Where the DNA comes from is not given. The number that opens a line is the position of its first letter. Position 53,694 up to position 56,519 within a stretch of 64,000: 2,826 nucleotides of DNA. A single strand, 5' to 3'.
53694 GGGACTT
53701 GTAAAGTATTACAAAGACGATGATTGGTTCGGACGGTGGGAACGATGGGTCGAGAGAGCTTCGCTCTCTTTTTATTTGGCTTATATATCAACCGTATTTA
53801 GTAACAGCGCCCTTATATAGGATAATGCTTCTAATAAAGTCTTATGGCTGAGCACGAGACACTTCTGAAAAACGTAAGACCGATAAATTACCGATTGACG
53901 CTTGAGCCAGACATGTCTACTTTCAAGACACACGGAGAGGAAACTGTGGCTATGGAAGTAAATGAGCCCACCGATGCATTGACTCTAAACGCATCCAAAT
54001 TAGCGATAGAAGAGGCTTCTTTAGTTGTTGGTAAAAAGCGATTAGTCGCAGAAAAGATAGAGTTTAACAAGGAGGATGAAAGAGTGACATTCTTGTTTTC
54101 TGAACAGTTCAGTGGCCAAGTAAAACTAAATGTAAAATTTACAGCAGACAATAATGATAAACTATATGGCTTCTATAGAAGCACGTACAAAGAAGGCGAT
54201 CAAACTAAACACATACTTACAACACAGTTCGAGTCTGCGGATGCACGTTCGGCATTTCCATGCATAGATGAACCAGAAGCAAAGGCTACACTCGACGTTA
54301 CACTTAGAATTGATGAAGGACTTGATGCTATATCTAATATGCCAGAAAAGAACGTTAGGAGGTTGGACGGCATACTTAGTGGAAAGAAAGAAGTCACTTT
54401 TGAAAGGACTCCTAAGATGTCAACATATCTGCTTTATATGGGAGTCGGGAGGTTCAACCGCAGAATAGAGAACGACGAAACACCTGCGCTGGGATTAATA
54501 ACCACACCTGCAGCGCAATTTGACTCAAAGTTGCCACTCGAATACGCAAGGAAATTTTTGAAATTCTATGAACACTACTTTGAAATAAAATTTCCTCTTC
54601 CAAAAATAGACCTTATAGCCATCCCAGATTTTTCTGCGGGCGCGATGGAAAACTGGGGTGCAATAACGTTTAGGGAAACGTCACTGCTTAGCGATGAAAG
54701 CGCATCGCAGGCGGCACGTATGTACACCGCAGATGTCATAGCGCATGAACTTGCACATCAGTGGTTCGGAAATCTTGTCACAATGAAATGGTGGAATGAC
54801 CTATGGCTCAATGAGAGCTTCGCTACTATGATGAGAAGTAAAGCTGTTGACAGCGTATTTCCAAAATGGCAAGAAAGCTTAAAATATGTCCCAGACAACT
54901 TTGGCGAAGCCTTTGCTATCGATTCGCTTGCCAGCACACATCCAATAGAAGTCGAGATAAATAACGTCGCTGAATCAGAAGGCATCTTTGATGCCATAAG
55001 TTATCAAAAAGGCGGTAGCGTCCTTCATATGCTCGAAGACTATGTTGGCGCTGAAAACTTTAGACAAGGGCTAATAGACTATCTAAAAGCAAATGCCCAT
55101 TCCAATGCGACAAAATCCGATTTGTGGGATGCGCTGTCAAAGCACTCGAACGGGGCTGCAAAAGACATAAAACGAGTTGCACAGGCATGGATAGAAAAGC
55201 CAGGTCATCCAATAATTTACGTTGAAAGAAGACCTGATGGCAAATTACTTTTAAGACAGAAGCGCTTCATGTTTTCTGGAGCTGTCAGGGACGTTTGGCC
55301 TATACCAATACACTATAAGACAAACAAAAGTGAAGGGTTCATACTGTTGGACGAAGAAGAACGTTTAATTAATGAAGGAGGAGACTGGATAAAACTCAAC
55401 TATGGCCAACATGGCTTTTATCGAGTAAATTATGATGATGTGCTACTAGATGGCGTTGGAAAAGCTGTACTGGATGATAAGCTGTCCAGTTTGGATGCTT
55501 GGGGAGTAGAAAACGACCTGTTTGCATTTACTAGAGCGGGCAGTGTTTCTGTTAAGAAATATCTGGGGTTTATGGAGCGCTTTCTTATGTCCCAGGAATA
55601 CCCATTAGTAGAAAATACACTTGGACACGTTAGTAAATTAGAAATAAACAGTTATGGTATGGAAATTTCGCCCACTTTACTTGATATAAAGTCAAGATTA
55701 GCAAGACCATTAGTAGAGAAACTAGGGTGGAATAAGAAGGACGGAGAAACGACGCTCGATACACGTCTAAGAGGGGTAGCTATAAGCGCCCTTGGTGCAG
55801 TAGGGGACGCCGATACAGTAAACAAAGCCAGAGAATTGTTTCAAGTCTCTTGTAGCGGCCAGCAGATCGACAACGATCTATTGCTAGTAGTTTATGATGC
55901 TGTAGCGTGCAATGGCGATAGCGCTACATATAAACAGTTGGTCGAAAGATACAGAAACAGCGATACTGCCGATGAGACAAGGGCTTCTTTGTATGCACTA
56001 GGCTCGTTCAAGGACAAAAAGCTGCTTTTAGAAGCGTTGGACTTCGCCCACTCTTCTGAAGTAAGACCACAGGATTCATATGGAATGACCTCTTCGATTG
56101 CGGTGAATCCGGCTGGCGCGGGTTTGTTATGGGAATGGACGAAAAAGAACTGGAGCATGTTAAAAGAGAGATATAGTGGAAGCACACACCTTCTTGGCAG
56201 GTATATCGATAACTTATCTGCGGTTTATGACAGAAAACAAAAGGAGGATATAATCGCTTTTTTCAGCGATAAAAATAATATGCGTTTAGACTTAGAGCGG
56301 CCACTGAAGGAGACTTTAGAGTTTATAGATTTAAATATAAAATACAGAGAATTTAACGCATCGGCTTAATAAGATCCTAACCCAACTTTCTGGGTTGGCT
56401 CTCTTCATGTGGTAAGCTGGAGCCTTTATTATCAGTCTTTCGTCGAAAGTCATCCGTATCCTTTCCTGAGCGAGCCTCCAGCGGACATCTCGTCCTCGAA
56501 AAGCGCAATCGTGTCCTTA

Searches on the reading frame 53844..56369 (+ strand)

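Call 37: search_protein_families(library=pfam, proteins=[window:53844-56369:+], max_evalue=0.00001)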
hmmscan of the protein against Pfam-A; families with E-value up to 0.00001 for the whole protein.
window:53844-56369:+ (841 aa): 3 families
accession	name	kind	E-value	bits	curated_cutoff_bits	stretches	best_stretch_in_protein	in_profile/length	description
PF01433.26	Peptidase_M1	-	6.6e-79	265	27.7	1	232-449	3-218/218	Peptidase family M1 domain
PF11838.14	ERAP1_C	-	9e-73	245.9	38.2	1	515-828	1-316/318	ERAP1-like C-terminal domain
PF17900.6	Peptidase_M1_N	-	2.1e-48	165.3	25.8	1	13-196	2-186/186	Peptidase M1 N-terminal domain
